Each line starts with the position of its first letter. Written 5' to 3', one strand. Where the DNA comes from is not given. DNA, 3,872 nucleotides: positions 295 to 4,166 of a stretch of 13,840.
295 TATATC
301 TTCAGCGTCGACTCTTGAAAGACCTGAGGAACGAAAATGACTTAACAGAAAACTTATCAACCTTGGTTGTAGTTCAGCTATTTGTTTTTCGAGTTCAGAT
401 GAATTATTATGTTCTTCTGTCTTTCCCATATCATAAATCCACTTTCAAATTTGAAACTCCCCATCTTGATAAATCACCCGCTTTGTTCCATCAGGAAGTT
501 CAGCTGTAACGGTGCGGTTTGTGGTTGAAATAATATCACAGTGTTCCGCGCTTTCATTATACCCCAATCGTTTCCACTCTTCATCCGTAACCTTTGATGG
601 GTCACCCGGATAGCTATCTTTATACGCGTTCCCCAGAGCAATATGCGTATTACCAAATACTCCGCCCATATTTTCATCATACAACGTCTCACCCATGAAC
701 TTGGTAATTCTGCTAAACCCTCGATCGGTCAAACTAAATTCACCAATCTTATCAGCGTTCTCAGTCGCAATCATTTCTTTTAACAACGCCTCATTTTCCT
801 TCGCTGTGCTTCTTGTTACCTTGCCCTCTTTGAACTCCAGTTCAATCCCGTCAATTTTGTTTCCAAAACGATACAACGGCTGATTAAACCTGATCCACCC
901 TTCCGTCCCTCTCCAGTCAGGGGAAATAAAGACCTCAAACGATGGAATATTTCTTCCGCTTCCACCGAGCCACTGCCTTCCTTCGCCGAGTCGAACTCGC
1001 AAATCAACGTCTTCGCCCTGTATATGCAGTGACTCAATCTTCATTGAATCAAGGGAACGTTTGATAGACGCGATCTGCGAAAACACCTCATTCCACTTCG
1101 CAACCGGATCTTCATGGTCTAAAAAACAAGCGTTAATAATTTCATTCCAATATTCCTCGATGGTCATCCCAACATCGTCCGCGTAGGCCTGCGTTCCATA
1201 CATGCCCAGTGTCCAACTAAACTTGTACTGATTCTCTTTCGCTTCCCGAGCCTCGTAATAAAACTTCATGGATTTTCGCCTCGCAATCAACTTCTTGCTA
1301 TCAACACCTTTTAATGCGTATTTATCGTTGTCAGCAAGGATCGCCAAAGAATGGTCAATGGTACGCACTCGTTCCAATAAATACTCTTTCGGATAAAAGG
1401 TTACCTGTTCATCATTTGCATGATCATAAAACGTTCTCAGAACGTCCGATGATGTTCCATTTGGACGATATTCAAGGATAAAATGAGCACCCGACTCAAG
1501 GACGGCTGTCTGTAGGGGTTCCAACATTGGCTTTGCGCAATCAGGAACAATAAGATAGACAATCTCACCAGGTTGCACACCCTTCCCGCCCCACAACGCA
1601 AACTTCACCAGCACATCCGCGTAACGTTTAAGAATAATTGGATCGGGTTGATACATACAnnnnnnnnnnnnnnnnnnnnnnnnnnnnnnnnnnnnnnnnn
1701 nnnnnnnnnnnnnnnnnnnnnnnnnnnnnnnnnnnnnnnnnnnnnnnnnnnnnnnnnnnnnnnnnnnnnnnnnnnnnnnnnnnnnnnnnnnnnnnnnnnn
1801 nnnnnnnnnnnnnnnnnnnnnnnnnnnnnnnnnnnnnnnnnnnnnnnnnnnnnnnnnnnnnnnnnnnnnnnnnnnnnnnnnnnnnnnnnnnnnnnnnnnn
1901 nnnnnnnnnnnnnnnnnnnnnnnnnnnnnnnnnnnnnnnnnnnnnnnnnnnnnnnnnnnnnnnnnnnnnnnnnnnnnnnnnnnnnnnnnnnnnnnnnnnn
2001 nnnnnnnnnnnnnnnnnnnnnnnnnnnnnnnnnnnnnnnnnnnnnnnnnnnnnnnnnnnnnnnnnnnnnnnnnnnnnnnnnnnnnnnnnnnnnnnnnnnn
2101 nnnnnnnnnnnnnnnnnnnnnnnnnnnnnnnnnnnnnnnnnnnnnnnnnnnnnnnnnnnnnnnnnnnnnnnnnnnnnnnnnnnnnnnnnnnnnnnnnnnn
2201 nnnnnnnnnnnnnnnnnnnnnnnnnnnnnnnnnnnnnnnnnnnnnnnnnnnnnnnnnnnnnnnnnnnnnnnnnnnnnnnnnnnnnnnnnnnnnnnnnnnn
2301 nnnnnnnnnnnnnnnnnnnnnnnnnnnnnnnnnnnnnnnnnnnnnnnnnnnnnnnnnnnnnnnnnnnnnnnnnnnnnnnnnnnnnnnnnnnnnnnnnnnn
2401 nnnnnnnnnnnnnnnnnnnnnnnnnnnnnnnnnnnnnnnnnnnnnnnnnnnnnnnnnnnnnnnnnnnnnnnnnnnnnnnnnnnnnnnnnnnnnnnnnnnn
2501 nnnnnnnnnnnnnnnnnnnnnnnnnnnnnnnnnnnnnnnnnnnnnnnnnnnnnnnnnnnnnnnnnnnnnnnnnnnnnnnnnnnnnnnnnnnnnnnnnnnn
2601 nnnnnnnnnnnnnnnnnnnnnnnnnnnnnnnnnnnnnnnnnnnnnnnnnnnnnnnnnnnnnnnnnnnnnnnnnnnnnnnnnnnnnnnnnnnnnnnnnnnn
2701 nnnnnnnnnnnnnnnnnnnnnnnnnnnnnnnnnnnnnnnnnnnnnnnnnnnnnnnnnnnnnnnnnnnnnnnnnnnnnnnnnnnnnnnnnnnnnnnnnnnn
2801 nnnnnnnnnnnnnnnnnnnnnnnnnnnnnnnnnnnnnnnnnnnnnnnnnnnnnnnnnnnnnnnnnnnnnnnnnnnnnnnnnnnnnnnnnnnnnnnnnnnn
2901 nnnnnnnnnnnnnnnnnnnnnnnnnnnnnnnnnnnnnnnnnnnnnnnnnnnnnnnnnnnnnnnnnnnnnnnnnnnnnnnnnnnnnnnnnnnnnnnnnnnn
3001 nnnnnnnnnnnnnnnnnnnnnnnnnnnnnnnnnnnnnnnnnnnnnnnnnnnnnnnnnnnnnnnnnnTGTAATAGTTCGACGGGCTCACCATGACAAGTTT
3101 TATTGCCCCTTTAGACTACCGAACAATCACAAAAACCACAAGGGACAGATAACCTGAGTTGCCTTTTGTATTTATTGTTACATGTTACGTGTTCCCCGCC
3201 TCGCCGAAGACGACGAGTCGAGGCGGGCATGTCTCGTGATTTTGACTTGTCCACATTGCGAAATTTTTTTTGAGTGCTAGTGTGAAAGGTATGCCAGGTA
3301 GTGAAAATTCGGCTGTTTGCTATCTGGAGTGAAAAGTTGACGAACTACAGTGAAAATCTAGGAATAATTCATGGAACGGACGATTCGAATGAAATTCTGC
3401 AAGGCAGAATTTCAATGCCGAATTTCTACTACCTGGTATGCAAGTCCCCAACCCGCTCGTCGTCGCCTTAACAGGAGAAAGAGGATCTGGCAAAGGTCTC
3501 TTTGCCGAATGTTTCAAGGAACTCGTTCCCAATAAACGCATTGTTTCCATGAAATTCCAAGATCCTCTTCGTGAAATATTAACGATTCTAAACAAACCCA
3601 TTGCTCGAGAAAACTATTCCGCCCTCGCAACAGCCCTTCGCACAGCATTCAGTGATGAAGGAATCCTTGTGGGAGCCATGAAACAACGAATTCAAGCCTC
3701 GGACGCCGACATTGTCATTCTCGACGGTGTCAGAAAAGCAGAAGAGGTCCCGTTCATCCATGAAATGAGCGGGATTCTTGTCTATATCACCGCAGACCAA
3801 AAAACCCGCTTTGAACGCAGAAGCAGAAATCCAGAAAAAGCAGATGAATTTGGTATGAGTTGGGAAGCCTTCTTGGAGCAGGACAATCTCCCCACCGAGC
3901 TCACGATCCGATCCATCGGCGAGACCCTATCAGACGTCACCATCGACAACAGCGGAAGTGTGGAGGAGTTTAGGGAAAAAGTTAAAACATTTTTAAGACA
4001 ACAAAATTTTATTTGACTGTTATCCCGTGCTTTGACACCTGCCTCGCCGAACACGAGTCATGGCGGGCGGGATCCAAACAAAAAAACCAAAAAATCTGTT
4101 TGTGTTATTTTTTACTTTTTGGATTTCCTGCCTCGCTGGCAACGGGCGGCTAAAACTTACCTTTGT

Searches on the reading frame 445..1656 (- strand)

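Call 81: search_protein_families(library=pfam, proteins=[window:445-1656:-], max_evalue=0.001)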
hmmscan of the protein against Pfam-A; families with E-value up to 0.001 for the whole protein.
window:445-1656:- (403 aa): 1 family
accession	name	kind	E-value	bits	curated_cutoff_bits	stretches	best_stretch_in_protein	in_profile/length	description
PF02073.20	Peptidase_M29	-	4.7e-92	309.3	27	1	9-401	5-406/406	Thermophilic metalloprotease (M29)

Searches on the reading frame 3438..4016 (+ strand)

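Call 8: search_protein_families(library=pfam, proteins=[window:3438-4016:+], max_evalue=0.01)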
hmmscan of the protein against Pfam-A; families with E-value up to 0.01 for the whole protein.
window:3438-4016:+ (192 aa): 6 families
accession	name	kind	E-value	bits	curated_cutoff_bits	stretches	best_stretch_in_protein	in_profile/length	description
PF13238.12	AAA_18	-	0.00026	21.9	29.4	1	9-133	1-113/128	AAA domain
PF04275.20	P-mevalo_kinase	-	0.0007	19.9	33.8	0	11-108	1-109/114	Phosphomevalonate kinase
PF13173.12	AAA_14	-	0.001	19.5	27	0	8-56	4-51/129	AAA domain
PF13401.12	AAA_22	-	0.0024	18.6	27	1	8-98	7-93/130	AAA domain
PF13191.12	AAA_16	-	0.0046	17.9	32.6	1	5-81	23-120/167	AAA ATPase domain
PF07728.20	AAA_5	-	0.0055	17.1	22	0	9-111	2-87/139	AAA domain (dynein-related subfamily)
